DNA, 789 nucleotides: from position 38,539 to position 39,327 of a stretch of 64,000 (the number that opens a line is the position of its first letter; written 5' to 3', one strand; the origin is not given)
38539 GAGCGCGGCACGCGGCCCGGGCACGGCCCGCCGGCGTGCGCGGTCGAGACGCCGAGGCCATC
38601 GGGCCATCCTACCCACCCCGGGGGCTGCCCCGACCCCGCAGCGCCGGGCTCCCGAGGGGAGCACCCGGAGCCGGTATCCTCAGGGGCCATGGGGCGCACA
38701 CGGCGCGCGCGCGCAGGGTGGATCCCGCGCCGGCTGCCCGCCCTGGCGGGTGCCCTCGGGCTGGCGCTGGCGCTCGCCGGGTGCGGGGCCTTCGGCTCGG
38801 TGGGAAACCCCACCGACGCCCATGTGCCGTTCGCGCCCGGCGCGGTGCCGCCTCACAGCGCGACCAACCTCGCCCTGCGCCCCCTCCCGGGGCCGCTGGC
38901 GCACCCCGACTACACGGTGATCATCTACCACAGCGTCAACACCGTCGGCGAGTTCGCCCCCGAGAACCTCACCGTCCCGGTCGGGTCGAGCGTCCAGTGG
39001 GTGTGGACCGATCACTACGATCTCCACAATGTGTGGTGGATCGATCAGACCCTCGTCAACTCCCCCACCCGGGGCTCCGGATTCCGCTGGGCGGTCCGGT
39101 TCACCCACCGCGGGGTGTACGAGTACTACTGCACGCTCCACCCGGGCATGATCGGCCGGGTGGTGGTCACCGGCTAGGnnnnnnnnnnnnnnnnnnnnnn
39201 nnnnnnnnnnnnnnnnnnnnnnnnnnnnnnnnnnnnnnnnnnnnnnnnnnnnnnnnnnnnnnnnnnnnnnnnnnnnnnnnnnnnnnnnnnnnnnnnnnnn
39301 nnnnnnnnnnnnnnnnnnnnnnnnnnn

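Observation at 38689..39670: Cupredoxin lipoprotein divergently adjacent to the Rieske/cyt b/CydA-like operon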

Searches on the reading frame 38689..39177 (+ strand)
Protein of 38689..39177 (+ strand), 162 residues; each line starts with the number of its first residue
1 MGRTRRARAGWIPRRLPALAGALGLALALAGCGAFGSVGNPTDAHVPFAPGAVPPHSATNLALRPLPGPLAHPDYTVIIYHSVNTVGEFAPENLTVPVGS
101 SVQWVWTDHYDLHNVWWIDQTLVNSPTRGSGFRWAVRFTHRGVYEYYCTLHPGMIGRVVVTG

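Call 3: search_protein_families(library=pfam, proteins=[window:38689-39177:+], max_evalue=0.01)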
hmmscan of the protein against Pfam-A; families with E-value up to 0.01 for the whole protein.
window:38689-39177:+ (162 aa): 1 family
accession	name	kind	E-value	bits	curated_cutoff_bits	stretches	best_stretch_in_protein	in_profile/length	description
PF00127.26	Copper-bind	-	3.1e-08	34.4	21.2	1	88-160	13-98/99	Copper binding proteins, plastocyanin/azurin family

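Call 5: find_homologous_proteins(query=window:38689-39177:+)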
Query window:38689-39177:+ (162 aa): 30 proteins with E <= 0.001 among 2903 candidates.
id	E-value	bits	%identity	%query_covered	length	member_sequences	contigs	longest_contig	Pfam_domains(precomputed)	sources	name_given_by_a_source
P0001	7.7e-108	376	100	100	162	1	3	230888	PF00127.27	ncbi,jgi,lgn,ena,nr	ncbi:MAG TPA: plastocyanin/azurin family copper-binding protein [Verrucomicrobiae bacterium]|nr:plas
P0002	2.0e-83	296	87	88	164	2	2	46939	PF00127.27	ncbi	-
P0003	1.3e-74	268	76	96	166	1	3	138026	PF00127.27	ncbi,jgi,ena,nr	ncbi:MAG TPA: plastocyanin/azurin family copper-binding protein [Candidatus Micrarchaeia archaeon]|n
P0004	5.2e-70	253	73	96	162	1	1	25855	PF00127.27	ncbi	-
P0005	2.7e-65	237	71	82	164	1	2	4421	PF00127.27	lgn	-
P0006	5.1e-65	237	67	93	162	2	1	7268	PF00127.27,PF13473.13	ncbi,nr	ncbi:MAG TPA: plastocyanin/azurin family copper-binding protein [Candidatus Dormibacteraeota bacteri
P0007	3.0e-64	234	65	99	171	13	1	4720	PF00127.27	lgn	-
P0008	3.2e-63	231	68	87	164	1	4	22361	PF00127.27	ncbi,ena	-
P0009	1.3e-62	229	68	87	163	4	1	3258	PF00127.27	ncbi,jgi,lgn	-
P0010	1.5e-62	228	66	92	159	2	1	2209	PF00127.27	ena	-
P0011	1.9e-62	228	63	99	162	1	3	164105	PF00127.27,PF13473.13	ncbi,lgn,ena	-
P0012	2.6e-62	228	68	87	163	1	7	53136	PF00127.27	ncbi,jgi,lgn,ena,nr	ncbi:MAG: plastocyanin/azurin family copper-binding protein [Candidatus Dormibacteraeota bacterium]|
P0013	6.2e-62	226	68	91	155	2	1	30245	PF00127.27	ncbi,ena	-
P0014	1.2e-60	222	70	79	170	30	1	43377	PF00127.27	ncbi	-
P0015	1.2e-60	222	69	83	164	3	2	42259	PF00127.27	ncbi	ncbi:MAG: cupredoxin domain-containing protein [Candidatus Dormibacteria bacterium]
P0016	2.5e-59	218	63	92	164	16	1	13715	PF00127.27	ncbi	-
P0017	9.1e-59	216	65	89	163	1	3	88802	PF00127.27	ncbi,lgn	ncbi:MAG: cupredoxin domain-containing protein [Candidatus Dormibacteria bacterium]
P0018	4.5e-58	214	65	86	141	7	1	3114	PF00127.27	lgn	-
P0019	1.0e-57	213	68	81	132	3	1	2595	PF00127.27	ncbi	ncbi:MAG: cupredoxin domain-containing protein, partial [Candidatus Dormibacteria bacterium]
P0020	4.4e-57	211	61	99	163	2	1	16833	PF00127.27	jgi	jgi:plastocyanin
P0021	1.7e-56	209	62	80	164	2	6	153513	PF00127.27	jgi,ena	jgi:plastocyanin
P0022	2.3e-55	205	63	81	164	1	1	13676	PF00127.27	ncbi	-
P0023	2.6e-55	205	57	99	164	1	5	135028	PF00127.27,PF13473.13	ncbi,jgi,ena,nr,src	ncbi:MAG TPA: plastocyanin/azurin family copper-binding protein [Candidatus Dormibacteraeota bacteri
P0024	5.2e-54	201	63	82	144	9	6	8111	PF00127.27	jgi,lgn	jgi:plastocyanin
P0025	9.3e-53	197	56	99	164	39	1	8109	PF00127.27,PF13473.13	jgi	jgi:plastocyanin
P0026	1.1e-52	196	56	92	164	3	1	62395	PF00127.27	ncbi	ncbi:MAG: cupredoxin domain-containing protein [Candidatus Dormibacteria bacterium]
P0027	4.2e-50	188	57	87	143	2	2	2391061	PF00127.27,PF13473.13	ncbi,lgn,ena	-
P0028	3.1e-5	42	43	45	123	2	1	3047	PF00127.27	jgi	jgi:plastocyanin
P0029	7.1e-5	41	36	54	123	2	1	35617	PF00127.27,PF13473.13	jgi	jgi:plastocyanin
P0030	9.6e-5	40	40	45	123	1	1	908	PF00127.27,PF13473.13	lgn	-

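Call 8: find_encoding_contigs(protein=P0003, flank=10000, max_places=2)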
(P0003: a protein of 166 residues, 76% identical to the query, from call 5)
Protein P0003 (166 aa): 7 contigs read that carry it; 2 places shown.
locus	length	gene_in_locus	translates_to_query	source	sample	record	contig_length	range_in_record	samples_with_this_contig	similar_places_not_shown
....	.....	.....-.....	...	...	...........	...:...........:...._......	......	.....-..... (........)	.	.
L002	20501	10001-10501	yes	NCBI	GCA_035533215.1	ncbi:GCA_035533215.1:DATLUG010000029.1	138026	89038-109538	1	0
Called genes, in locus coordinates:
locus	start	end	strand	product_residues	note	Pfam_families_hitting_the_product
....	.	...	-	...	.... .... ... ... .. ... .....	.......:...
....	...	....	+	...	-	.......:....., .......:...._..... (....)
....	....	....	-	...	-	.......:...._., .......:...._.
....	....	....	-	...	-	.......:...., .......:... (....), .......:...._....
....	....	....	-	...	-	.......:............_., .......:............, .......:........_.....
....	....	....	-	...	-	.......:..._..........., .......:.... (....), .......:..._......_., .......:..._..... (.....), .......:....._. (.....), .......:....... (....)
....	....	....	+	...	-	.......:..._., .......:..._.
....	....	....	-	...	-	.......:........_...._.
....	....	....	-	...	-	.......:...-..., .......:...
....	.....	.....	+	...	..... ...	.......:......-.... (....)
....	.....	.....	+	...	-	-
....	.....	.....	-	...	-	-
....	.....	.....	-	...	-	-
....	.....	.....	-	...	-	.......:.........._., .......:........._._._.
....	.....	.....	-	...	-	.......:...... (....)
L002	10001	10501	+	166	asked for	PF00127:Copper-bind (weak)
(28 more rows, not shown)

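Call 9: find_encoding_contigs(protein=P0011, flank=10000, max_places=2)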
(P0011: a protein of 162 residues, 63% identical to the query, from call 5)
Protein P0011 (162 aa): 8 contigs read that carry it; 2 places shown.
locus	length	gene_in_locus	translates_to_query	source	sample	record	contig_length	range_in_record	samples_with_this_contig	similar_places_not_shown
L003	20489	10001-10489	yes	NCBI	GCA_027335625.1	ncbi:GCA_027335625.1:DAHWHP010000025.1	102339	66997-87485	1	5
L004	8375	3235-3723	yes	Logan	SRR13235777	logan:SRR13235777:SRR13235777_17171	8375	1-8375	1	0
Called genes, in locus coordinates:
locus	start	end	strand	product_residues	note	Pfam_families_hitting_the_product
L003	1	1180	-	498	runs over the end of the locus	PF00083:Sugar_tr, PF06609:TRI12 (faint), PF07690:MFS_1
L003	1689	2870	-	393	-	-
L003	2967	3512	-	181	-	-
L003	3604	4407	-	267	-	PF11967:RecO_N, PF02565:RecO_C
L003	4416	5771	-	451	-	-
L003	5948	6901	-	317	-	PF13793:Pribosyltran_N, PF00156:Pribosyltran, PF14572:Pribosyl_synth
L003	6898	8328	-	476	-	PF00483:NTP_transferase, PF01128:IspD (weak), PF12804:NTP_transf_3, PF25084:LbH_EIF2B (faint), PF00132:Hexapep (weak)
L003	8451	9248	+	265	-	PF00378:ECH_1, PF16113:ECH_2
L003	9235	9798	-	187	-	PF00730:HhH-GPD, PF00633:HHH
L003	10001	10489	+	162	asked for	PF13473:Cupredoxin_1 (faint), PF00127:Copper-bind (weak)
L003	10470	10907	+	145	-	-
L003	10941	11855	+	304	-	PF00296:Bac_luciferase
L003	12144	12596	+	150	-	PF05425:CopD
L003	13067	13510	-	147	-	-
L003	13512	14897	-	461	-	-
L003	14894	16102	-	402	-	PF00033:Cytochrome_B, PF13631:Cytochrom_B_N_2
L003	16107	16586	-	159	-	PF00355:Rieske (weak)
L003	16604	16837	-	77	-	-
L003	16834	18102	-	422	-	PF01654:Cyt_bd_oxida_I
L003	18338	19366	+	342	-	-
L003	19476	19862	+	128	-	PF18029:Glyoxalase_6 (weak)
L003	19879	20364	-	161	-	PF01649:Ribosomal_S20p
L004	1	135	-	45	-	?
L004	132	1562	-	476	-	PF00483:NTP_transferase, PF01128:IspD (weak), PF12804:NTP_transf_3, PF25084:LbH_EIF2B (faint), PF00132:Hexapep (weak)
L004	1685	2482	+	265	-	PF00378:ECH_1, PF16113:ECH_2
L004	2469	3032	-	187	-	PF00730:HhH-GPD, PF00633:HHH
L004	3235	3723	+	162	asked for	PF13473:Cupredoxin_1 (faint), PF00127:Copper-bind (weak)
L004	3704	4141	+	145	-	-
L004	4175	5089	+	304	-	PF00296:Bac_luciferase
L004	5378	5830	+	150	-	PF05425:CopD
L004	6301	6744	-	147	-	-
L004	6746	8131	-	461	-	-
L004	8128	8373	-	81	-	?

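Call 10: find_encoding_contigs(protein=P0027, flank=10000, max_places=2)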
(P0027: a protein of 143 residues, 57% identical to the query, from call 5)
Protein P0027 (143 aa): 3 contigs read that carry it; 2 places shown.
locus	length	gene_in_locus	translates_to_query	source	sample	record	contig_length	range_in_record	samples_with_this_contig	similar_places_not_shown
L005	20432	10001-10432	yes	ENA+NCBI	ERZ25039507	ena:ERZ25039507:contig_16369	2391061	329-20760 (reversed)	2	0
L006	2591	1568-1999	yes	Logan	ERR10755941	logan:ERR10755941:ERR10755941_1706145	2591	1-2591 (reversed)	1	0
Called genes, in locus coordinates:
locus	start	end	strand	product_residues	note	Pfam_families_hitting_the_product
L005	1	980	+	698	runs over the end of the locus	PF01406:tRNA-synt_1e, PF09334:tRNA-synt_1g (faint), PF00535:Glycos_transf_2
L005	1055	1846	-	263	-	PF13489:Methyltransf_23, PF01209:Ubie_methyltran, PF07021:MetW (weak), PF13847:Methyltransf_31, PF08241:Methyltransf_11, PF08242:Methyltransf_12, PF13649:Methyltransf_25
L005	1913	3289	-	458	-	-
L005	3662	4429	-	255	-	PF11967:RecO_N, PF02565:RecO_C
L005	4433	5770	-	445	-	PF01595:CNNM, PF00571:CBS, PF03471:CorC_HlyC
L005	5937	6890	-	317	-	PF13793:Pribosyltran_N, PF00156:Pribosyltran, PF14572:Pribosyl_synth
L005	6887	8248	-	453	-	PF00483:NTP_transferase, PF01128:IspD, PF12804:NTP_transf_3, PF25087:GMPPB_C (faint), PF00132:Hexapep, PF25084:LbH_EIF2B (faint), PF00132:Hexapep (weak)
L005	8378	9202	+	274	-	PF00378:ECH_1, PF16113:ECH_2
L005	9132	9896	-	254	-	PF00730:HhH-GPD, PF00633:HHH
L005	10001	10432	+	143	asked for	PF13473:Cupredoxin_1 (weak), PF00127:Copper-bind (weak)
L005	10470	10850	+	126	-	-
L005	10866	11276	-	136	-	-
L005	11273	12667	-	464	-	-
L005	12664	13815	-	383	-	PF00033:Cytochrome_B, PF13631:Cytochrom_B_N_2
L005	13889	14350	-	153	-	PF00355:Rieske (weak)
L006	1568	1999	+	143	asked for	PF13473:Cupredoxin_1 (weak), PF00127:Copper-bind (weak)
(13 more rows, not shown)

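Call 27: predict_structure(alignment_id=A1)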
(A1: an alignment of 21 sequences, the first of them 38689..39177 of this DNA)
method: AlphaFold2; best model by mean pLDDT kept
length: 162 residues; sequences in the alignment: 21
mean_pLDDT: 76.4   pTM: 0.61
mean pLDDT of the five models: 76.4, 75.8, 72.6, 70.2, 70.1
residues with pLDDT >= 90: 52; 70-90: 55; 50-70: 33; < 50: 22
segments of 3 or more residues with pLDDT < 50: 1-3, 36-38, 40-52
pLDDT, mean of each block of 10 residues (from residue 1): 50 65 79 52 44 51 86 94 76 96 87 82 83 93 90 90 91
secondary structure, 60 per line:
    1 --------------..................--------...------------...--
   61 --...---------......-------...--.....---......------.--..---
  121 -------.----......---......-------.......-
elements in order: H15-32 E63-65 E75-80 E88-90 E93-97 E101-106 E133-138 E142-147 E155-161

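Call 31: fold_search(model_id=the predicted structure, library=pdb)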
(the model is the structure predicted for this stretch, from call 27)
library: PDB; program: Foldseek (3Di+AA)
matches with E <= 10: 1271; with E <= 0.001: 482
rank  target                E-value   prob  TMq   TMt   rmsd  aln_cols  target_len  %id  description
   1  5fc9_A                6.0e-10  1.00  0.49  0.81   2.5        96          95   38  Novel Purple Cupredoxin from Nitrosopumilus maritimus (released 2016-05-11)
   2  2idq                  2.1e-09  1.00  0.48  0.72   4.5       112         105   22  Structure of M98A mutant of amicyanin, Cu(II) (released 2007-03-13)
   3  2gb2                  9.3e-09  1.00  0.49  0.72   4.0       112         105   24  The P52G mutant of amicyanin in the Cu(II) state. (released 2006-08-01)
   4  3ply_A                1.1e-08  1.00  0.45  0.68   2.5        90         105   26  Structure of Oxidized P96G Mutant of Amicyanin (released 2011-02-09)
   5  3ie9                  1.1e-08  1.00  0.45  0.67   2.5        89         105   26  Structure of oxidized M98L mutant of amicyanin (released 2009-10-06)
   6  4p5r                  1.2e-08  1.00  0.49  0.72   4.0       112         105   23  Structure of oxidized W45Y mutant of amicyanin (released 2014-04-23)
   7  3rym_A                1.7e-08  1.00  0.45  0.67   2.6        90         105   26  Structure of Oxidized M98K mutant of Amicyanin (released 2011-11-23)
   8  2qdv                  2.2e-08  1.00  0.51  0.75   3.1       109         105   24  Structure of the Cu(II) form of the M51A mutant of amicyanin (released 2007-12-11)
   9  1sf3                  2.2e-08  1.00  0.50  0.74   3.3       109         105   25  Structure of the reduced form of the P94A mutant of amicyanin (released 2004-07-27)
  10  6hbe_C                2.9e-08  1.00  0.45  0.18   2.9        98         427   32  Cu-containing nitrite reductase (NirK) from Thermus scotoductus SA-01 (released 2019-01-23)
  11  1bxu                  3.1e-08  1.00  0.48  0.83   2.2        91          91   28  OXIDIZED PLASTOCYANIN FROM SYNECHOCOCCUS SP. (released 1999-06-15)
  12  2plt                  3.1e-08  1.00  0.48  0.77   2.4       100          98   26  STRUCTURE DETERMINATION OF PLASTOCYANIN FROM A CRYSTAL SPECIMEN WITH HEMIHEDRAL TWINNING FRACTION OF ONE-HALF (released 1993-10-31)
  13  1sfd_A                3.1e-08  1.00  0.46  0.69   3.0        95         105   26  oxidized form of amicyanin mutant P94F (released 2004-07-27)
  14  1id2_A                3.1e-08  1.00  0.47  0.68   4.0       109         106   22  CRYSTAL STRUCTURE OF AMICYANIN FROM PARACOCCUS VERSUTUS (THIOBACILLUS VERSUTUS) (released 2001-04-11)
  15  1aaj                  3.9e-08  1.00  0.48  0.71   4.5       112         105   23  CRYSTAL STRUCTURE ANALYSIS OF AMICYANIN AND APOAMICYANIN FROM PARACOCCUS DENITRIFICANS AT 2.0 ANGSTROMS AND 1.8 ANGSTROM (released 1993-10-31)
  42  1qhq                  6.5e-07  1.00  0.43  0.48   5.0       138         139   20  AURACYANIN, A BLUE COPPER PROTEIN FROM THE GREEN THERMOPHILIC PHOTOSYNTHETIC BACTERIUM CHLOROFLEXUS AURANTIACUS (released 2001-03-07)
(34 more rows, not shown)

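Call 69: find_encoding_contigs(protein=P0029, flank=10000, max_places=2)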
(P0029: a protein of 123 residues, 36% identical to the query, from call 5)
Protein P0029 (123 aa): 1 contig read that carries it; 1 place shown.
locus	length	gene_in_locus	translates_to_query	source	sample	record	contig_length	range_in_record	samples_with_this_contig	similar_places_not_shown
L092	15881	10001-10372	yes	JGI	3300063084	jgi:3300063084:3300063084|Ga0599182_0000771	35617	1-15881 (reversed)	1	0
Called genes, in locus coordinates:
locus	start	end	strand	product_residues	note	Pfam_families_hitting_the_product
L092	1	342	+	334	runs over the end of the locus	PF01435:Peptidase_M48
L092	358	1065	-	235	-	PF07885:Ion_trans_2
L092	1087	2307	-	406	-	PF02771:Acyl-CoA_dh_N, PF02770:Acyl-CoA_dh_M, PF00441:Acyl-CoA_dh_1, PF08028:Acyl-CoA_dh_2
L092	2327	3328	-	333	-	PF08240:ADH_N, PF00107:ADH_zinc_N, PF13602:ADH_zinc_N_2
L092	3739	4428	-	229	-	-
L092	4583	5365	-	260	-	PF03575:Peptidase_S51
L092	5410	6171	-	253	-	PF03575:Peptidase_S51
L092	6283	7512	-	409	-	PF01590:GAF, PF13185:GAF_2, PF13487:HD_5, PF01966:HD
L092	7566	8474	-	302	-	PF09995:MPAB_Lcp_cat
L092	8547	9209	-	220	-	-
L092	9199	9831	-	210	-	PF04542:Sigma70_r2, PF08281:Sigma70_r4_2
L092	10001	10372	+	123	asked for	PF13473:Cupredoxin_1 (weak), PF00127:Copper-bind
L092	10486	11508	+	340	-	PF01699:Na_Ca_ex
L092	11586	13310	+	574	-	PF00884:Sulfatase, PF01663:Phosphodiest (weak)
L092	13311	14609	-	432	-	PF16499:Melibiase_2, PF17801:Melibiase_C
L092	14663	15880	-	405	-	?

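Call 71: search_protein_families(library=ncbifam, proteins=[window:38689-39177:+], max_evalue=0.01)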
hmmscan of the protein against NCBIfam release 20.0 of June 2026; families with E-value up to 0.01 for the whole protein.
window:38689-39177:+ (162 aa): 4 families
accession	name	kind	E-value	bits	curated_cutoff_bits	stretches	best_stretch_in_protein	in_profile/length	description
TIGR02657.1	amicyanin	equivalog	1.9e-09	37.8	110.2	1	92-160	11-82/83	amicyanin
TIGR03102.1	halo_cynanin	subfamily_domain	3.3e-08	33.6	93.8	1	88-160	38-114/115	halocyanin domain-containing protein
TIGR02656.1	cyanin_plasto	equivalog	2.6e-06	27.8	87.85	1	88-160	13-98/99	plastocyanin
TIGR02375.1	pseudoazurin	equivalog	0.0037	17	109.85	1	88-160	11-86/116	pseudoazurin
